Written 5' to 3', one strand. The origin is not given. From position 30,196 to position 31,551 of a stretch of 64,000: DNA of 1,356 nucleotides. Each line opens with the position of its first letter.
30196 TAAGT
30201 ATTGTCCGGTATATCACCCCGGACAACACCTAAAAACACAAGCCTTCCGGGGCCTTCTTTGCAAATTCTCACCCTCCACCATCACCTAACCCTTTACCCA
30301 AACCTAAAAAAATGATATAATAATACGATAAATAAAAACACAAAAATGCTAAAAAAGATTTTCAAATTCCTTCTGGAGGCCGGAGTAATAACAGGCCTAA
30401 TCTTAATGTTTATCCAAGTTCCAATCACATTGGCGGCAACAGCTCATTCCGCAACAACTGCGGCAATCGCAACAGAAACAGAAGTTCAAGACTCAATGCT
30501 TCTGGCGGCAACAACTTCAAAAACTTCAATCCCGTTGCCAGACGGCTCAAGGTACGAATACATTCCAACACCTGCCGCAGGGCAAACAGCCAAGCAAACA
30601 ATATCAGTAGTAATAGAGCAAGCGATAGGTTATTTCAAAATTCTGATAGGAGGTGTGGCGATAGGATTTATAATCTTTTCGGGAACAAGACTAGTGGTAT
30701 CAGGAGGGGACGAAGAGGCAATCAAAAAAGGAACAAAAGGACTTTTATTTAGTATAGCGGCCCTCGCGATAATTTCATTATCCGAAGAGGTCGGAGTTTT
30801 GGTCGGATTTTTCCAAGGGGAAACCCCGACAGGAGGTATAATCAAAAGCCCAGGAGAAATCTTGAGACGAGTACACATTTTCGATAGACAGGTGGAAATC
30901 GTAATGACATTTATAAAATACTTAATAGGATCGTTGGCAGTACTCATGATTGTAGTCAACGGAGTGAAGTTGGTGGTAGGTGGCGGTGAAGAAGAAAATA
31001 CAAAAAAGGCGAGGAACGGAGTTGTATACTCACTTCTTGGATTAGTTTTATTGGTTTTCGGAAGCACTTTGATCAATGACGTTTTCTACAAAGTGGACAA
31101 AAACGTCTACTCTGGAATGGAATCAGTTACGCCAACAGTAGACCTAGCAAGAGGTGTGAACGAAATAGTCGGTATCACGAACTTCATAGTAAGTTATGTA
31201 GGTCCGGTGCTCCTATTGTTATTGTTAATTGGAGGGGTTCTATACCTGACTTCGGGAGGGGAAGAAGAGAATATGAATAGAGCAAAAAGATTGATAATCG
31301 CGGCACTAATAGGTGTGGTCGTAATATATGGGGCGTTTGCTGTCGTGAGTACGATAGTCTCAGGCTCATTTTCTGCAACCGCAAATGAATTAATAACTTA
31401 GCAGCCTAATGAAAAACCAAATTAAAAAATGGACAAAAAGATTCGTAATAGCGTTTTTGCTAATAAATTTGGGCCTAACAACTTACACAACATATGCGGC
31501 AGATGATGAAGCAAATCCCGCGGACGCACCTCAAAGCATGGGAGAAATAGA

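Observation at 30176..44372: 14-kb co-directional surface locus combining VirB2/TrbC-like pilin modules with giant PKD/Ig repeat proteins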

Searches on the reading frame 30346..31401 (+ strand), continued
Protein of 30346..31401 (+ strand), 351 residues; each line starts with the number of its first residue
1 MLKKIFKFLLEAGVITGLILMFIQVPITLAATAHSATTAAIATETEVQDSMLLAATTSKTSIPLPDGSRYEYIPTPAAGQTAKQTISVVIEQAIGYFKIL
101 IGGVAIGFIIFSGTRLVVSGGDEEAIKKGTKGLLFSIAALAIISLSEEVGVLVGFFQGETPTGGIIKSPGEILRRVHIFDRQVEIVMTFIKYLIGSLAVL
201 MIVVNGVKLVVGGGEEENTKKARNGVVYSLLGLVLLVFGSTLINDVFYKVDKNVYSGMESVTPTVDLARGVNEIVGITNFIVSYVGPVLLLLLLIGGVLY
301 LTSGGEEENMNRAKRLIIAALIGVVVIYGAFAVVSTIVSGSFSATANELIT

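Call 43: find_related_loci(query=A1, collection=genome_contigs, flank=10000)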
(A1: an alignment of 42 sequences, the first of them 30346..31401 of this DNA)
Query A1 (351 aa) in genome_contigs; peptide patterns used: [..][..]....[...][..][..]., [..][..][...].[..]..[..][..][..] (x = any residue, [..] = any of these).
187 stretches matched a pattern; 129 encode a relative of the query (tblastn E <= 1e-3); the best 80 are kept; 80 distinct loci.
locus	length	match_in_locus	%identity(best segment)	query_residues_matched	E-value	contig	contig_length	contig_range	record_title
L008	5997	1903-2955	51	1-347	1e-100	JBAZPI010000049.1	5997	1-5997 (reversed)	MAG: Candidatus Gracilibacteria bacterium isolate SO_2017_SWC_26 scaffold_11220_c1_LP-4_2017, whole genome shotgun seque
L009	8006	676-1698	52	1-350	2e-96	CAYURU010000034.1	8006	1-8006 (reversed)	MAG TPA_asm: uncultured Candidatus Peribacteria bacterium isolate SRP192927_co1_1008 genome assembly, contig: NODE_23644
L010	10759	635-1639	51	1-345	6e-96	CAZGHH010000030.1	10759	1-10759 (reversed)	MAG TPA_asm: uncultured Candidatus Peribacteria bacterium isolate SRP192927_co1_1108 genome assembly, contig: NODE_14821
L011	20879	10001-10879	57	57-346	1e-92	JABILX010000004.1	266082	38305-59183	MAG: Candidatus Peregrinibacteria bacterium isolate SI054_bin82 k141_1038509, whole genome shotgun sequence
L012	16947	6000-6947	42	2-343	7e-82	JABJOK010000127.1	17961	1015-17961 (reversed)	MAG: Candidatus Peregrinibacteria bacterium isolate SI075_bin40 k141_1929569, whole genome shotgun sequence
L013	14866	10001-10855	45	58-343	1e-80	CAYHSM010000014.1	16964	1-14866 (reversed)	MAG TPA_asm: uncultured Candidatus Peribacteria bacterium isolate ERP119705_co15_234 genome assembly, contig: NODE_3452_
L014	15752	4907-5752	46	57-340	2e-80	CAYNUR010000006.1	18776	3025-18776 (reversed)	MAG TPA_asm: uncultured Candidatus Peribacteria bacterium isolate binchicken_co237_21 genome assembly, contig: NODE_1461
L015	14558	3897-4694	46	73-343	3e-77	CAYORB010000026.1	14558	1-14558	MAG TPA_asm: uncultured Candidatus Peribacteria bacterium isolate SRP077602_co5_415 genome assembly, contig: NODE_19020_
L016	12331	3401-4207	48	65-339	1e-76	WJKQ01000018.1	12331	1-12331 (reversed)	MAG: Candidatus Peregrinibacteria bacterium isolate Bin_503 k141_719008, whole genome shotgun sequence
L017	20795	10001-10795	46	73-343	3e-76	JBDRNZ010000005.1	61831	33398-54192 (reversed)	MAG: Candidatus Peregrinibacteria bacterium isolate MEGAHIT-group-1.923 k141_909199, whole genome shotgun sequence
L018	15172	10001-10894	44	50-348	7e-76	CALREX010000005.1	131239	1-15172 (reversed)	MAG: Candidatus Peribacteria bacterium isolate Ike-200m-53 genome assembly, contig: Ike-200-c34, whole genome shotgun se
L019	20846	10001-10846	45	60-340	1e-75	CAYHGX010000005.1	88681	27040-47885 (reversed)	MAG TPA_asm: uncultured Candidatus Peribacteria bacterium isolate ERP119702_co3_212 genome assembly, contig: NODE_87_len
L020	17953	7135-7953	44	73-351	2e-75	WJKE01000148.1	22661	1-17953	MAG: Candidatus Peregrinibacteria bacterium isolate Bin_357 k141_4603141, whole genome shotgun sequence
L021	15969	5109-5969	43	58-344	6e-75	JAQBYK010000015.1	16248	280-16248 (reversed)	MAG: bacterium isolate casp150-mb.315 NODE_9286_length_16248_cov_0.064215, whole genome shotgun sequence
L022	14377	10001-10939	42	21-344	2e-73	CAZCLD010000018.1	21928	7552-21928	MAG TPA_asm: uncultured Candidatus Peribacteria bacterium isolate SRP077602_co2_303 genome assembly, contig: NODE_3565_l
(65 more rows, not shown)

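Call 88: find_encoding_contigs(protein=P0069, flank=10000, max_places=1)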
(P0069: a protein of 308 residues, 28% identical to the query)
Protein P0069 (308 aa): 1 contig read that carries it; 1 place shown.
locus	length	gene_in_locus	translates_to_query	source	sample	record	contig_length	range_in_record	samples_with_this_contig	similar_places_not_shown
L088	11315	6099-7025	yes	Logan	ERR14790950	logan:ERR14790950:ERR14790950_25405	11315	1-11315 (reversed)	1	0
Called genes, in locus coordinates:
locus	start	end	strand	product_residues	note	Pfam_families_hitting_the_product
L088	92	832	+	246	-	PF01261:AP_endonuc_2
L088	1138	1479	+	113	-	PF00825:Ribonuclease_P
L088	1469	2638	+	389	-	PF02096:60KD_IMP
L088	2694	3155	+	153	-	PF13083:KH_KhpA-B (weak), PF01424:R3H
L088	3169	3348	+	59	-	-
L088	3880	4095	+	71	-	-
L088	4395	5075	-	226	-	PF22935:RM44_endonuclase, PF14622:Ribonucleas_3_3, PF00636:Ribonuclease_3, PF00035:dsrm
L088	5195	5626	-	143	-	PF01029:NusB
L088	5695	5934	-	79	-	PF01783:Ribosomal_L32p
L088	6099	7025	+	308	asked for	PF18895:T4SS_pilin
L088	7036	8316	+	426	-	PF18895:T4SS_pilin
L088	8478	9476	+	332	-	PF01264:Chorismate_synt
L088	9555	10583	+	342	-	-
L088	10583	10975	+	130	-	PF01641:SelR, PF24046:At4g08330 (faint)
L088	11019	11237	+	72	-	PF18898:DUF5654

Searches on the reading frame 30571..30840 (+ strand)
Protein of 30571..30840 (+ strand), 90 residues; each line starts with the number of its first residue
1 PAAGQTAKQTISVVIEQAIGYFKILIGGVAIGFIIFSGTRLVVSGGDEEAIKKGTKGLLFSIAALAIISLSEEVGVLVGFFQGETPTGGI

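Call 41: search_solved_structures(query=A3, max_evalue=10, show_alignments=3)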
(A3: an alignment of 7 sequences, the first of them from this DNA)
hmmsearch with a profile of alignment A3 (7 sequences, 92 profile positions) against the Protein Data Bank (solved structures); distinct sequences matched with E-value up to 10: 22.
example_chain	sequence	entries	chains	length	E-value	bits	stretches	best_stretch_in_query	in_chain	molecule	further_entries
9u4j_A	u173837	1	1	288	0.61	13.7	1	24-73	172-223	G-protein coupled receptor 4,Soluble cytochrome b562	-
8z9o_R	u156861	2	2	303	0.65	13.6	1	24-73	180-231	G-protein coupled receptor 4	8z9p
4o9r_A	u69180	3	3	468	0.72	13.4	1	58-88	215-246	Smoothened homolog/Soluble cytochrome b562 chimeric protein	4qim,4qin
8zcf_R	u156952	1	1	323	0.72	13.4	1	24-73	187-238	G-protein coupled receptor 4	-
4jkv_A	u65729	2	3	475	0.77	13.3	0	58-88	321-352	Soluble cytochrome b562, Smoothened homolog | Cytochrome b(562),Smoothened homolog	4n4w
8z3m_R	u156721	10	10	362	0.88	13.2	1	24-73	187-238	G-protein coupled receptor 4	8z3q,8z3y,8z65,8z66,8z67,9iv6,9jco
6d35_A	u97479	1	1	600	0.91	13.1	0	59-86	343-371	Smoothened,Soluble cytochrome b562,Smoothened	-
8zce_R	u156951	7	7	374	0.92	13.1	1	24-73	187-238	G-protein coupled receptor 4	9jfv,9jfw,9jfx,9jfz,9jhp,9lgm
9bip_R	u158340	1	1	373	0.92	13.1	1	24-73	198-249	G-protein coupled receptor 4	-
6d32_A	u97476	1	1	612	0.96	13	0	59-86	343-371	Smoothened,Soluble cytochrome b562,Smoothened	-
6o3c_A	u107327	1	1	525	1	12.9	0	58-88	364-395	Smoothened homolog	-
6ot0_R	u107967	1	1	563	1.2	12.7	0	58-88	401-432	Smoothened homolog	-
5v57_A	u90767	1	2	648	1.4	12.5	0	58-89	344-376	Smoothened homolog,Flavodoxin,Smoothened homolog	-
5v56_A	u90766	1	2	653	1.4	12.5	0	58-89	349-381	Smoothened homolog,Flavodoxin,Smoothened homolog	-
8k69_A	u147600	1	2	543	1.6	12.4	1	31-85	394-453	Cation transporter HKT2;2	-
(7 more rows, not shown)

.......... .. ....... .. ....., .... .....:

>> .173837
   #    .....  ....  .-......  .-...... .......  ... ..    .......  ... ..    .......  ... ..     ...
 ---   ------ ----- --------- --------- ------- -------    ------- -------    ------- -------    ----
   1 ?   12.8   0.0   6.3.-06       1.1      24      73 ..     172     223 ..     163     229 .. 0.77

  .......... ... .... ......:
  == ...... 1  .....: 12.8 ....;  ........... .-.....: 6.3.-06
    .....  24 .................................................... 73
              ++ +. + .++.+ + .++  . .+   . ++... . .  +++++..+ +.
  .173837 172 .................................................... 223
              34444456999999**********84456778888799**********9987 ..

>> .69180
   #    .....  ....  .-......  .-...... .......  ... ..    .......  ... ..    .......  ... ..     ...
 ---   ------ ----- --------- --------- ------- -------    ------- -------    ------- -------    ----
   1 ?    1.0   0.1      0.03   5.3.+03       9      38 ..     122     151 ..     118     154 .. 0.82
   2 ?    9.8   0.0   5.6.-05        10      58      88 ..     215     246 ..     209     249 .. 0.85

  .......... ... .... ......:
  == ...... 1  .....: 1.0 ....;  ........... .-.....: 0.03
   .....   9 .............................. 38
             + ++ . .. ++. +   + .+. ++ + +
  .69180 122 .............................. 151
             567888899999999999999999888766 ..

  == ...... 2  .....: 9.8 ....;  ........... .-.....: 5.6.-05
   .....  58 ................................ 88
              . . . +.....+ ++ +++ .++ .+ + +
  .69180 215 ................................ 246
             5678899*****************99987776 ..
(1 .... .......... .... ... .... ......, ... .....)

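Call 67: search_protein_representatives(alignment_id=A3)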
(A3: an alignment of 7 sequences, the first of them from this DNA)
Query: 7 sequences, 92 profile positions. Proteins with E-value up to 0.001 (for the whole library): 53073; up to 1e-10: 4987; up to 1e-30: 159. The best 150 are listed.
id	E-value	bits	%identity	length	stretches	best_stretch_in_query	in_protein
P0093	1.5e-100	345.8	-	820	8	10-81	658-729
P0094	4.5e-76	267.3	-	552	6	10-83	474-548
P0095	1.5e-65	233.6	-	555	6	8-80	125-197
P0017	2.4e-61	220.2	-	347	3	3-87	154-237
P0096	5.1e-61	219.1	-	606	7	7-83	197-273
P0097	1.6e-60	217.5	-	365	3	2-89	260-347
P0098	1.2e-59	214.7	-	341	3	4-90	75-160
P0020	4.3e-58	209.7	-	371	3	5-90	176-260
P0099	7.6e-57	205.7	-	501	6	17-80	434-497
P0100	1.2e-54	198.6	-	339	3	8-90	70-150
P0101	1.5e-53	195.1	-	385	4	6-81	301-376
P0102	2.4e-53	194.5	-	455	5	9-90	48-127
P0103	2.0e-51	188.4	-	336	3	4-91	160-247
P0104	3.6e-51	187.5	-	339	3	4-90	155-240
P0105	5.5e-51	186.9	-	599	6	9-81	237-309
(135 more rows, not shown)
